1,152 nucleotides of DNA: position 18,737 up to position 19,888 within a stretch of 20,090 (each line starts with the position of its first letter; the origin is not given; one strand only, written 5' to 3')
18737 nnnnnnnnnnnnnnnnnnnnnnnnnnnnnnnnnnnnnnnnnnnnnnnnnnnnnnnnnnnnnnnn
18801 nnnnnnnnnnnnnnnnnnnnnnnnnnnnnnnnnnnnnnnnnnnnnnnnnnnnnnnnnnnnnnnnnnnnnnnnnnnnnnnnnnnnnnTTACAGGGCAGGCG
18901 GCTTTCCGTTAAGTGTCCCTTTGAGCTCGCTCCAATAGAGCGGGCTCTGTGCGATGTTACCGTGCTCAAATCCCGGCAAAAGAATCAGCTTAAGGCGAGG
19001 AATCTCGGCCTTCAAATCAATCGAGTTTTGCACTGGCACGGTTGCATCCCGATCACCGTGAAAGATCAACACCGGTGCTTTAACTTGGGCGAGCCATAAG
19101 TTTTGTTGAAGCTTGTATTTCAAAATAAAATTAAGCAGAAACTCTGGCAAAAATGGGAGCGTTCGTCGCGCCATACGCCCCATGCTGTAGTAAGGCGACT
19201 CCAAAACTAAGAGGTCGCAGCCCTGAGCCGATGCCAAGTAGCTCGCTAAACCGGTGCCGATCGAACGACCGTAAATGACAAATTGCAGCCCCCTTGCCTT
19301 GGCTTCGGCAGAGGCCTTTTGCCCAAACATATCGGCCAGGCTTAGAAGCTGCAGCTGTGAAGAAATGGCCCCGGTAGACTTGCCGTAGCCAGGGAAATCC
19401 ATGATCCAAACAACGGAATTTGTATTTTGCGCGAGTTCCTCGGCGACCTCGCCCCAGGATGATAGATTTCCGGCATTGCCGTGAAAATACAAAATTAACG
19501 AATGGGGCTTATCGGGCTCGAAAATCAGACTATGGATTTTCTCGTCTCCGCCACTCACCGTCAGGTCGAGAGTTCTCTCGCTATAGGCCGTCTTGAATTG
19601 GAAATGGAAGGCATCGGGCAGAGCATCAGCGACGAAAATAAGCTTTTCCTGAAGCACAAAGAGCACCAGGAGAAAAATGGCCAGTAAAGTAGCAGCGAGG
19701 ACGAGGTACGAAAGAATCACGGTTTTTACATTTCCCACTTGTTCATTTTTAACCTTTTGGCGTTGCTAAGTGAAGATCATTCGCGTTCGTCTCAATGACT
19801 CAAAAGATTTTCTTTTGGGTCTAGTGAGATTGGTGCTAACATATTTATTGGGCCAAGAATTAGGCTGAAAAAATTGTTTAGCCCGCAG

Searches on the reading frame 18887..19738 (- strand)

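Call 8: search_protein_families(library=ncbifam, proteins=[window:18887-19738:-])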
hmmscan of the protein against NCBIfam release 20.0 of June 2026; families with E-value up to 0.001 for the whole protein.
window:18887-19738:- (283 aa): 11 families
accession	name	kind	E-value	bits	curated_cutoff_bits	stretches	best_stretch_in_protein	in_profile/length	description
NF011457.0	PRK14875.1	equivalog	1.8e-09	37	307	1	80-172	133-219/372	acetoin dehydrogenase dihydrolipoyllysine-residue acetyltransferase subunit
TIGR03695.1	menH_SHCHC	equivalog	1.3e-07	31.3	208.55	1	81-181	4-103/252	2-succinyl-6-hydroxy-2,4-cyclohexadiene-1-carboxylate synthase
TIGR01738.1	bioH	equivalog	2.1e-07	30.8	206.95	1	83-171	8-85/245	pimeloyl-ACP methyl ester esterase BioH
NF051488.1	bifunc_PcaDC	exception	4.2e-07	29.4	390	0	216-266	189-239/375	bifunctional 3-oxoadipate enol-lactonase/4-carboxymuconolactone decarboxylase PcaDC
TIGR03056.1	bchO_mg_che_rel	equivalog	1.7e-06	27.2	172.55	0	81-170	30-114/278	alpha/beta fold hydrolase BchO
NF050089.1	i_nPHAscl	equivalog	2.7e-06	26.6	300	0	78-166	17-99/288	intracellular short-chain-length polyhydroxyalkanoate depolymerase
NF051487.1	bifunc_PcaCD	exception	2e-05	23.8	430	0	215-266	349-400/413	bifunctional 4-carboxymuconolactone decarboxylase/3-oxoadipate enol-lactonase PcaCD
NF008340.0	PRK11126.1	equivalog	0.00014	21.2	261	1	78-173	13-100/255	2-succinyl-6-hydroxy-2,4-cyclohexadiene-1-carboxylate synthase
NF052610.1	macro_16_ester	equivalog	0.00028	20.3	420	1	216-260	219-263/281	alpha/beta fold macrolide esterase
TIGR02427.1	protocat_pcaD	equivalog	0.00063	19.2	255.85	0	216-263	189-236/251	3-oxoadipate enol-lactonase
NF053684.1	esterase_mleBCA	exception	0.00063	19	570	0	216-262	220-266/281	BCA family alpha/beta fold macrolide esterase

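Call 9: search_protein_families(library=pfam, proteins=[window:18887-19738:-])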
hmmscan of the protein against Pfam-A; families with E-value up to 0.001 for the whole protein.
window:18887-19738:- (283 aa): 4 families
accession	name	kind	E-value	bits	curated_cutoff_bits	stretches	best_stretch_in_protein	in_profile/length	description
PF00561.26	Abhydrolase_1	-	3e-17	63.6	25.8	1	81-205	2-128/245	alpha/beta hydrolase fold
PF12146.15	Hydrolase_4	-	1.5e-14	54.4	27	1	77-212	2-141/239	Serine aminopeptidase, S33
PF12697.13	Abhydrolase_6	-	3.4e-05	25.1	26.3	1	82-204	1-115/217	Alpha/beta hydrolase family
PF20434.5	BD-FAE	-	0.00021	21.3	26.8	0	217-244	186-213/215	BD-FAE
